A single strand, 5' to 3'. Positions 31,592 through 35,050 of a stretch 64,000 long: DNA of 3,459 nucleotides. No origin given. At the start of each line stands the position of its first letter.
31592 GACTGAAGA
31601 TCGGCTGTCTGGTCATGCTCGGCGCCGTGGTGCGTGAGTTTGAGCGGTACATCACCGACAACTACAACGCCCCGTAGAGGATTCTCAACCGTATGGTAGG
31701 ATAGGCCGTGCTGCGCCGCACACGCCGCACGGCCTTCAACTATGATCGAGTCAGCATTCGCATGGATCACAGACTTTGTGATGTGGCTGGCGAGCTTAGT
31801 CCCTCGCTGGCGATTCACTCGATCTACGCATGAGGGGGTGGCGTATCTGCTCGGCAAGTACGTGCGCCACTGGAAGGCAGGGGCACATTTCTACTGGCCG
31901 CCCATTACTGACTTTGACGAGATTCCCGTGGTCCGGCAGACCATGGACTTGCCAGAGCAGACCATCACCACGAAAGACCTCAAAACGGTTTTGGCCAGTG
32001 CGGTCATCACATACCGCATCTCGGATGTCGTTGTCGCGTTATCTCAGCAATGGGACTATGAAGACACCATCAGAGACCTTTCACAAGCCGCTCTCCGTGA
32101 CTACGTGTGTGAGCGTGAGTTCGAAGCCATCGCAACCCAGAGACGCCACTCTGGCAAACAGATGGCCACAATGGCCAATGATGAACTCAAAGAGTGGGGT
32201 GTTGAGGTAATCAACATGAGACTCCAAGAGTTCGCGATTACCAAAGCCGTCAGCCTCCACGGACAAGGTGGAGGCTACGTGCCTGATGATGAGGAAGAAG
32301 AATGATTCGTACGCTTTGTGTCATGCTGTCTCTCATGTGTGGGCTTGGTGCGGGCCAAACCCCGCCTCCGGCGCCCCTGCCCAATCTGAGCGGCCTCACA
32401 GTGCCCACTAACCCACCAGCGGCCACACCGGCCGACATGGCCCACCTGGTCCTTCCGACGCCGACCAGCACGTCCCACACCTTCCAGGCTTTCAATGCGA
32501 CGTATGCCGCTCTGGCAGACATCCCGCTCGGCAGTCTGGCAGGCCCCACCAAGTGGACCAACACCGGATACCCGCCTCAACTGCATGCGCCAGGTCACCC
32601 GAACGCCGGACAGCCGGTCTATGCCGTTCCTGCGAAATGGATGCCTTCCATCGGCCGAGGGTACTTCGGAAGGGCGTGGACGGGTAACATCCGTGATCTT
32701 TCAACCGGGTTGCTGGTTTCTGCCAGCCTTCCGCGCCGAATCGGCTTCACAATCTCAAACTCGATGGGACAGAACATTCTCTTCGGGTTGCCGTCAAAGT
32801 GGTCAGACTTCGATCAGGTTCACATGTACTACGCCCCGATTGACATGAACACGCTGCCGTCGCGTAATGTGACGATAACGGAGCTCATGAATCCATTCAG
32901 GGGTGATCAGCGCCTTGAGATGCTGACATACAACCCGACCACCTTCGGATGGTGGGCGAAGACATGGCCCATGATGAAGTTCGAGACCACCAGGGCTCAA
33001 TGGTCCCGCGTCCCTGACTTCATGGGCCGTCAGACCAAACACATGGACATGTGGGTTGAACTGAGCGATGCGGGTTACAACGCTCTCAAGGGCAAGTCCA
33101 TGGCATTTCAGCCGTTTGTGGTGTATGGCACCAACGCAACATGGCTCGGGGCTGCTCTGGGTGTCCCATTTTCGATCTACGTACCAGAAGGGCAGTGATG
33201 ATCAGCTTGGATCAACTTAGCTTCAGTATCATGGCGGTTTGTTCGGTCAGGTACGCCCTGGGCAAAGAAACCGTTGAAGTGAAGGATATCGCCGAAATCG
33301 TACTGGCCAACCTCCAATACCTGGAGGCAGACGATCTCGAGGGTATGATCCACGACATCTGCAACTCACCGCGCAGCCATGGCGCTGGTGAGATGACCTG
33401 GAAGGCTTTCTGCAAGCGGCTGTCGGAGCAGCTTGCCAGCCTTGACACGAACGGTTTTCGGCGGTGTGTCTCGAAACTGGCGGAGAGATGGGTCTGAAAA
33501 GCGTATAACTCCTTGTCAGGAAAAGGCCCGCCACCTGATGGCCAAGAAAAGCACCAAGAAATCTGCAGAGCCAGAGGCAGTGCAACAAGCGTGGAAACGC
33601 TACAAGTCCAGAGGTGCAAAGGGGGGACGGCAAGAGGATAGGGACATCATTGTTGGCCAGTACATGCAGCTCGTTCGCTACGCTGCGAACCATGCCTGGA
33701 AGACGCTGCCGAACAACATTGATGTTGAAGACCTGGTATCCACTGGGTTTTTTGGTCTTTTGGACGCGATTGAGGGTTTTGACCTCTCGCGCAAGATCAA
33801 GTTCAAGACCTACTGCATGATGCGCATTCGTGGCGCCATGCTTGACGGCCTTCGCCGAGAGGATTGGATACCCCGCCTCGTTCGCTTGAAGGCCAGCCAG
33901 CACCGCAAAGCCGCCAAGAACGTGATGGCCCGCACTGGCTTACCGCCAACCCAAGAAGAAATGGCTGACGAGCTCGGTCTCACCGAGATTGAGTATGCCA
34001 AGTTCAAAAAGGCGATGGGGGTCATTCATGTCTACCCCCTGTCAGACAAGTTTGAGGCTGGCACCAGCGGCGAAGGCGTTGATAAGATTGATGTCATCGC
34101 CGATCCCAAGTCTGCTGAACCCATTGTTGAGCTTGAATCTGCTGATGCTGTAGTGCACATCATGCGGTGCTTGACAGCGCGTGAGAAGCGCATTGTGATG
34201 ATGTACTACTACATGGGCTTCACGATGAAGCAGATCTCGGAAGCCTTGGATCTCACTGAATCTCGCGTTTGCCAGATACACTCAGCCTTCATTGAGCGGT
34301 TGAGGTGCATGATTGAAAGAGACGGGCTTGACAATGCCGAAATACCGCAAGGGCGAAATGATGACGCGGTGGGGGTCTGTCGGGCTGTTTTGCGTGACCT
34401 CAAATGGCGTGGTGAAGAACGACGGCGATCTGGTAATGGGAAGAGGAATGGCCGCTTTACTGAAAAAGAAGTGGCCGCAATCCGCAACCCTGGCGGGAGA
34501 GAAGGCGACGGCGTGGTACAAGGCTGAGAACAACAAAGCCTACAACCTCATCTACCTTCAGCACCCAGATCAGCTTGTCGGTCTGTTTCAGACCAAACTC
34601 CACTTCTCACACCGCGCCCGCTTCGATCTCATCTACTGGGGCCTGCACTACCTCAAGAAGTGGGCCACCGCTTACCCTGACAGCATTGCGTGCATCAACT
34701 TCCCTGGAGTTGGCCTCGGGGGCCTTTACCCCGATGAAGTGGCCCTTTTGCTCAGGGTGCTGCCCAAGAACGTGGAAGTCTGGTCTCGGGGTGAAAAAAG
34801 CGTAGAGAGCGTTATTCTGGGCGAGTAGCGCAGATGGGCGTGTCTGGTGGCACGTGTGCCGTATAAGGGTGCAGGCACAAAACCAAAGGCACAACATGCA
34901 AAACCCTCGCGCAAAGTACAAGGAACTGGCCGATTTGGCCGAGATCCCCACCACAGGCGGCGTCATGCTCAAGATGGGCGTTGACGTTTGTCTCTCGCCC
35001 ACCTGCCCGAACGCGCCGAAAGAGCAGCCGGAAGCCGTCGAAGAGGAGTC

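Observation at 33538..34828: Phage sigma factor whose 3' end overlaps a macro-domain gene by about 200 nt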

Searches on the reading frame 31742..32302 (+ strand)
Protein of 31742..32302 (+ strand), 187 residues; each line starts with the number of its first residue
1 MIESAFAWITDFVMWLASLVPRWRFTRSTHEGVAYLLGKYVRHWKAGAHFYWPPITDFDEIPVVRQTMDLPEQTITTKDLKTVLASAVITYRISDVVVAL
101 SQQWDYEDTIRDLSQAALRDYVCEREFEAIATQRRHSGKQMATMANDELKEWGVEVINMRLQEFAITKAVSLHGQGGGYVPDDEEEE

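Call 57: find_related_loci(query=window:31742-32302:+, collection=viral_contigs, flank=6000)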
Query window:31742-32302:+ (187 aa) in viral_contigs; peptide patterns used: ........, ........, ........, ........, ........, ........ (x = any residue, [..] = any of these).
5 stretches matched a pattern, but none encodes a relative of the query by tblastn (E <= 1e-3).

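Call 59: find_related_loci(query=A4, collection=metagenome_contigs, flank=6000)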
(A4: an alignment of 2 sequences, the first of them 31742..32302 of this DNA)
Query A4 (187 aa) in metagenome_contigs; peptide patterns used: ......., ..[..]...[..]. (x = any residue, [..] = any of these).
61 stretches matched a pattern; 2 encode a relative of the query (tblastn E <= 1e-3); 2 distinct loci.
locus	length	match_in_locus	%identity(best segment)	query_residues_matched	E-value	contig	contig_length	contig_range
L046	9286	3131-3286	33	101-149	3e-5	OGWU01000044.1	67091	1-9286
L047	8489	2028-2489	23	25-185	3e-5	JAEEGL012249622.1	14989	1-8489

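Call 62: search_protein_families(library=pfam, proteins=[window:31742-32302:+], max_evalue=0.01)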
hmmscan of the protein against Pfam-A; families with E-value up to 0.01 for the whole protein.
window:31742-32302:+ (187 aa): 1 family
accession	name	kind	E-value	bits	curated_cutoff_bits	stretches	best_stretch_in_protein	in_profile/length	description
PF01145.31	Band_7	-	1.5e-21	77.6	23.6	1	27-169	4-150/176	SPFH domain / Band 7 family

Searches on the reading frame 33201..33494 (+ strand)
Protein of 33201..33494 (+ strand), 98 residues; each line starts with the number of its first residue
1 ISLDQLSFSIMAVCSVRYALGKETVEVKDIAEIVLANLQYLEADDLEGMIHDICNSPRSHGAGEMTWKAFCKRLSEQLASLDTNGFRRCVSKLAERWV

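Call 62: search_protein_families(library=pfam, proteins=[window:33201-33494:+], max_evalue=0.01)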
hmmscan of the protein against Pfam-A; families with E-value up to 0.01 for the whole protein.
window:33201-33494:+ (98 aa): 0 families

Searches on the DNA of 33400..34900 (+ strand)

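Call 7: search_dna_similar(query=window:33400-34900:+, collection=phages, mode=distant, max_rows=20)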
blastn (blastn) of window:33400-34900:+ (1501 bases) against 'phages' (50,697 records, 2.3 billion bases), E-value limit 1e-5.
No match.
